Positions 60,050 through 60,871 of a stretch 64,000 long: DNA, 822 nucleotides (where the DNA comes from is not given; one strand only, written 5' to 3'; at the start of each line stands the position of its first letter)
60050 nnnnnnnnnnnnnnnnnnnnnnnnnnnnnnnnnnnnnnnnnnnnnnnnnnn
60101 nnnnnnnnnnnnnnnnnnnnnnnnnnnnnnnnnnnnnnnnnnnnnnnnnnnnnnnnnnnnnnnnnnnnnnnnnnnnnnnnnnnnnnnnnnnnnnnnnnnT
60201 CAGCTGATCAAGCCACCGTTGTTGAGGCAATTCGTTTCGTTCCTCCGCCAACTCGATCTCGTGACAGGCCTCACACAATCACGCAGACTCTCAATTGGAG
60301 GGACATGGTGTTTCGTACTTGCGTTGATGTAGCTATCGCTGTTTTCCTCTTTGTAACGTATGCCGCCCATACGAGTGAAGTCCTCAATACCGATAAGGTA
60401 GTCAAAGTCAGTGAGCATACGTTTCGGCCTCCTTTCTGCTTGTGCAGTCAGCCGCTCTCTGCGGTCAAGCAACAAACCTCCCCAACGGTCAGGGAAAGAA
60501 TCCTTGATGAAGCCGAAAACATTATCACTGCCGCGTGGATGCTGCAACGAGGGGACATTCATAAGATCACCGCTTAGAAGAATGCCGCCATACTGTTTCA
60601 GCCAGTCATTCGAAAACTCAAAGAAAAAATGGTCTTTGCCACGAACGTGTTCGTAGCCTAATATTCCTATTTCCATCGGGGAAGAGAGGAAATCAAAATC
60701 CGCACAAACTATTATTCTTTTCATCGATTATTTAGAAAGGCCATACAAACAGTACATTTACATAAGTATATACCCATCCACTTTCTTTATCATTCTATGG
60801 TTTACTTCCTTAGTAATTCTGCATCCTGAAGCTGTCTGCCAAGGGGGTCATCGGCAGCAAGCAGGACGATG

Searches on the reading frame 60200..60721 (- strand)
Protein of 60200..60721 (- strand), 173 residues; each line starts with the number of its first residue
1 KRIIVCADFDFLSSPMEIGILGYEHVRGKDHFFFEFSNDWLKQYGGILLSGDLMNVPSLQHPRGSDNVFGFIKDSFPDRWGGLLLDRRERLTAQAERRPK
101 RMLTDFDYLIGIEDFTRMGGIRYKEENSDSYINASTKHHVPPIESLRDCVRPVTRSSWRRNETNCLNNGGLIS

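Call 53: search_protein_families(library=pfam, proteins=[window:60200-60721:-], max_evalue=0.01)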
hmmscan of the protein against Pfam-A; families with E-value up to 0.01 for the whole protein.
window:60200-60721:- (173 aa): 1 family
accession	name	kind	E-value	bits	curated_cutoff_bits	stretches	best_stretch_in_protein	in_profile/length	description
PF13657.11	Couple_hipA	-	0.0033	18.3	22.5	1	29-93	17-72/99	HipA N-terminal domain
